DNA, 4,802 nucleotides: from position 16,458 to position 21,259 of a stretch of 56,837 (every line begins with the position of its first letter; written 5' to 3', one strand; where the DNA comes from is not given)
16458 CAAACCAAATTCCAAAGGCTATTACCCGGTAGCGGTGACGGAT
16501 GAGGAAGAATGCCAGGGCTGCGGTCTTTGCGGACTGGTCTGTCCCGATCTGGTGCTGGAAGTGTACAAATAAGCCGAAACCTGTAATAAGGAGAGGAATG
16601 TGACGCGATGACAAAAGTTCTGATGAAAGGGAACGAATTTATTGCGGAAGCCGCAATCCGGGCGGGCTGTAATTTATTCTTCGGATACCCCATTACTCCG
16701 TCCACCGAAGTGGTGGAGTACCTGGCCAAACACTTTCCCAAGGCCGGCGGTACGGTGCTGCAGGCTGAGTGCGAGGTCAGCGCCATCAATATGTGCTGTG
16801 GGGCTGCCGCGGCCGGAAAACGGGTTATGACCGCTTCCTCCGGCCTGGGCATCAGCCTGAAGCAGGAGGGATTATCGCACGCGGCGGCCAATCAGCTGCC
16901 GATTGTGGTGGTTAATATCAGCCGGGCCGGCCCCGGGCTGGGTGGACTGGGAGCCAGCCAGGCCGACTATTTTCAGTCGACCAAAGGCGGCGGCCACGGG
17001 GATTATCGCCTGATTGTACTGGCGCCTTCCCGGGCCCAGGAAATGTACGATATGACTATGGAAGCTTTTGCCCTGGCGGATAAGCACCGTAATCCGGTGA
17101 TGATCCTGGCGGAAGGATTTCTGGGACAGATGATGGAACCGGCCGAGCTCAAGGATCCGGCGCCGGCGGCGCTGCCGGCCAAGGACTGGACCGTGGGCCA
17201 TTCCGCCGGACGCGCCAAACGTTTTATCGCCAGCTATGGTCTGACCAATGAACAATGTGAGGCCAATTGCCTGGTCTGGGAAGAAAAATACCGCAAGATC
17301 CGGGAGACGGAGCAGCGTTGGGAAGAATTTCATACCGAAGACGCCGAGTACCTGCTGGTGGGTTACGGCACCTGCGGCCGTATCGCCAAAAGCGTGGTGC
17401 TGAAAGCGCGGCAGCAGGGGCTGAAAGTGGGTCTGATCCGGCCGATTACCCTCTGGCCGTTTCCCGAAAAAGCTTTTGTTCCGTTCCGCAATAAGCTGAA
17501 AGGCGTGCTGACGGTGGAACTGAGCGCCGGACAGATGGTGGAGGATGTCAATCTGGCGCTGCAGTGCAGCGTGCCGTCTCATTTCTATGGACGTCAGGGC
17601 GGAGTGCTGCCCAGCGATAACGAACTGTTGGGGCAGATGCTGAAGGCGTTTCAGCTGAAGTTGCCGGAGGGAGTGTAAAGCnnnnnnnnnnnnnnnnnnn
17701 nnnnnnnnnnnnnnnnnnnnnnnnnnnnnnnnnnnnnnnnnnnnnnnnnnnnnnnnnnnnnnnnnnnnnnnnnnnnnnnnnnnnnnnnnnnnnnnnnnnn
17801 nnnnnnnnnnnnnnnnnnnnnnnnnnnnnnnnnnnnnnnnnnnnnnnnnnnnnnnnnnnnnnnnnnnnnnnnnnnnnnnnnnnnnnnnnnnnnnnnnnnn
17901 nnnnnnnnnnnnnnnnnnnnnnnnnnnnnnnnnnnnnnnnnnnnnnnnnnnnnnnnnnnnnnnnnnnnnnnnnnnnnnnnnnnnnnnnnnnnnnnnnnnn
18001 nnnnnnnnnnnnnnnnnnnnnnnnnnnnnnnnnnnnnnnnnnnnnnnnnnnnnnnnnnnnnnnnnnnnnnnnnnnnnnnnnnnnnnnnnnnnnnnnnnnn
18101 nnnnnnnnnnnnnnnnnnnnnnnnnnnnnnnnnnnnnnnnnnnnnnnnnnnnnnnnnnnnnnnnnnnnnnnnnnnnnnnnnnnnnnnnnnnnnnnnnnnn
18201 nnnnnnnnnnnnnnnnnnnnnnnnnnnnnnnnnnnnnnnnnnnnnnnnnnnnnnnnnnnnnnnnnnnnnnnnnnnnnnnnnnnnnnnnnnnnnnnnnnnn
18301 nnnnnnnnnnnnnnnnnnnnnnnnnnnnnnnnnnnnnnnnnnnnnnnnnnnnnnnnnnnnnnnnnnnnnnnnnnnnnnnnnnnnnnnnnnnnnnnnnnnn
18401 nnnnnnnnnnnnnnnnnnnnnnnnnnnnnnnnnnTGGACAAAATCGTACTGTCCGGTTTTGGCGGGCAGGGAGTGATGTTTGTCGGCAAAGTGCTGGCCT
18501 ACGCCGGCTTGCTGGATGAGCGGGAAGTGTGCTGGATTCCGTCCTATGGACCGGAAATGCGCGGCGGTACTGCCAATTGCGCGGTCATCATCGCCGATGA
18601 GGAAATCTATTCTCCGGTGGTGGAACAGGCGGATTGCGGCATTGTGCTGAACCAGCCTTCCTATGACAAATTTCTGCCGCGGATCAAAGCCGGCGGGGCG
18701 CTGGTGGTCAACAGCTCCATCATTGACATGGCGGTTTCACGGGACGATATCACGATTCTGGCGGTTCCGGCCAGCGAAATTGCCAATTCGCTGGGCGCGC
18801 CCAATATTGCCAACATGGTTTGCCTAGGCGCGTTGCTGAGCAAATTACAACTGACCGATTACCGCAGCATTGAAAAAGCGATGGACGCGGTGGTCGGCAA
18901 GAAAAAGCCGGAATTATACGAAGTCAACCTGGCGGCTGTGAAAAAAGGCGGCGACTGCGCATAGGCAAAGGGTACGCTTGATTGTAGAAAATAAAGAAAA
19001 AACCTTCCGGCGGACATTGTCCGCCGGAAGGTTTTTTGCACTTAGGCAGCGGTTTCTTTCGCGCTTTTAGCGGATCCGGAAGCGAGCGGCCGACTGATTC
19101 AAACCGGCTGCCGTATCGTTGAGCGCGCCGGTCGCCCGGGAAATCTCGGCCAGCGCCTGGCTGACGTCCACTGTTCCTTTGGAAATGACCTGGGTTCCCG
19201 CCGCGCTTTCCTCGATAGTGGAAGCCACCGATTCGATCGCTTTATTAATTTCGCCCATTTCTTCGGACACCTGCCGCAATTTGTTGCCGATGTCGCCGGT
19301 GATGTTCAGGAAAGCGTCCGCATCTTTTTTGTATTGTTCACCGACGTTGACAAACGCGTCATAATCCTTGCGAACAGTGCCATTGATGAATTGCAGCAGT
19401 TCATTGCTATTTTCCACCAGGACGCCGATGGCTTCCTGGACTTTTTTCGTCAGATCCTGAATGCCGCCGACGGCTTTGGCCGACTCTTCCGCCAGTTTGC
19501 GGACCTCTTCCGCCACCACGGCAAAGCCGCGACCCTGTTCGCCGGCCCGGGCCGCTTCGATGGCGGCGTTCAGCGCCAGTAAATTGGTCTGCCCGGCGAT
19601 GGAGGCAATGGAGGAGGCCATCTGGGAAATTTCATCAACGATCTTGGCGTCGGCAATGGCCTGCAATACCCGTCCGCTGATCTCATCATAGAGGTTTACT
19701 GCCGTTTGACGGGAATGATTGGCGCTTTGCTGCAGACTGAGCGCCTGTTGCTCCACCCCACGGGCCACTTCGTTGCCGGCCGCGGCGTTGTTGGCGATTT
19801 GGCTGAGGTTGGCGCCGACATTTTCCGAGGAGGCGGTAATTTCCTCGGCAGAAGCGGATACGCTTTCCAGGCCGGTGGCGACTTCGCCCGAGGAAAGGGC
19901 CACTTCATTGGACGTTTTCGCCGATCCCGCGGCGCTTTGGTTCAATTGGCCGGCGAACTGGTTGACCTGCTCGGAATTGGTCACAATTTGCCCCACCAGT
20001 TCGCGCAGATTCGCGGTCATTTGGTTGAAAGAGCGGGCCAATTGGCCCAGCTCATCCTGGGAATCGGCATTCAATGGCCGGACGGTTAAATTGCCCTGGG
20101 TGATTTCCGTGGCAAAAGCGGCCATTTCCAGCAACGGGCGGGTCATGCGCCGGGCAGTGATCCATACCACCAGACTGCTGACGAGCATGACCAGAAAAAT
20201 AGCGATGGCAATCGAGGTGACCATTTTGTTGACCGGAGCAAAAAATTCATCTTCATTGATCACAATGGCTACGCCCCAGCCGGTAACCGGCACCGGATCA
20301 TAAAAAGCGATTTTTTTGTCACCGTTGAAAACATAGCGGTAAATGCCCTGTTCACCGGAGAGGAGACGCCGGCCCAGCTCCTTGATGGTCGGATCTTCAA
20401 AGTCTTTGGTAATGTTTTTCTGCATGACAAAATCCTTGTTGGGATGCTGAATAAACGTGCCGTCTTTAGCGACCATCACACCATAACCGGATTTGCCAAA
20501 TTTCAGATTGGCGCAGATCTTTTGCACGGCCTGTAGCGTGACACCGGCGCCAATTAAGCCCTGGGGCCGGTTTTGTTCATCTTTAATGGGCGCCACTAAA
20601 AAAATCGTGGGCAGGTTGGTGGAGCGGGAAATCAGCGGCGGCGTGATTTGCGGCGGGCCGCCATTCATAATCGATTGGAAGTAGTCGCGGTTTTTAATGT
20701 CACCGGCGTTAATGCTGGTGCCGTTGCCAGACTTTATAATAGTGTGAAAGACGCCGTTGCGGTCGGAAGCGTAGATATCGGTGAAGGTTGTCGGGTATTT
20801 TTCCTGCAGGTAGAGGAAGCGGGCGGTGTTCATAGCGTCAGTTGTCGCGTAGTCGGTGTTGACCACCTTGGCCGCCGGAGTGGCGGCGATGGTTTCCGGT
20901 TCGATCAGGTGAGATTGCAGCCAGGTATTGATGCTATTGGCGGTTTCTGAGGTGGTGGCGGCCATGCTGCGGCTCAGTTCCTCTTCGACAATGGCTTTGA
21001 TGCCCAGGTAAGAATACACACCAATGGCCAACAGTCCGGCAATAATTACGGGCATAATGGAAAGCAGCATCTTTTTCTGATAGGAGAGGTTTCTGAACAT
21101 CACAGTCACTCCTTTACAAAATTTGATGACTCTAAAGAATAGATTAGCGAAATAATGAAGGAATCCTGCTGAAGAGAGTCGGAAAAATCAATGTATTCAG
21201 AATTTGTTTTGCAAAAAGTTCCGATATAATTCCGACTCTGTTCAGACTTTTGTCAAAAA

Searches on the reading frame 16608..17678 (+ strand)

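Call 75: search_protein_families(library=pfam, proteins=[window:16608-17678:+], max_evalue=0.00001)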
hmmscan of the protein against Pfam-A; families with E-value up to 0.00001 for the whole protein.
window:16608-17678:+ (356 aa): 2 families
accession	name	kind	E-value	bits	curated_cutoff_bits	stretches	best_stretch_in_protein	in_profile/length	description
PF01855.24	POR_N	-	4.9e-48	164.3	27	1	14-188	1-173/231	Pyruvate flavodoxin/ferredoxin oxidoreductase, thiamine diP-bdg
PF17147.9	PFOR_II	-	9.1e-22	77.8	27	1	246-336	1-98/102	Pyruvate:ferredoxin oxidoreductase core domain II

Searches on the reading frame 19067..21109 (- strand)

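Call 42: search_protein_families(library=pfam, proteins=[window:19067-21109:-])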
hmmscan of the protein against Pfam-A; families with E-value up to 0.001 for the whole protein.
window:19067-21109:- (680 aa): 6 families
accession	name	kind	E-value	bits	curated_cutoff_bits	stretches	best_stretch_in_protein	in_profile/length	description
PF00015.26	MCPsignal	-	6.9e-32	111.1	34.6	1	463-593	4-137/172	Methyl-accepting chemotaxis protein (MCP) signalling domain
PF02743.24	dCache_1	-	2.9e-27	96.2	45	1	41-283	3-240/240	Cache domain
PF00672.30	HAMP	-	1.4e-14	54.6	25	1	318-370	2-53/53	HAMP domain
PF08269.17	dCache_2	-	1.5e-06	28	26.5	1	193-289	192-297/298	Cache domain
PF11887.13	Mce4_CUP1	-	3.2e-05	24.1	32.6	0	559-663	57-161/222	Cholesterol uptake porter CUP1 of Mce4, putative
PF22673.2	MCP-like_PDC_1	-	0.00016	22.5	27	1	98-196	19-112/113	Methyl-accepting chemotaxis protein-like, first PDC sensor domain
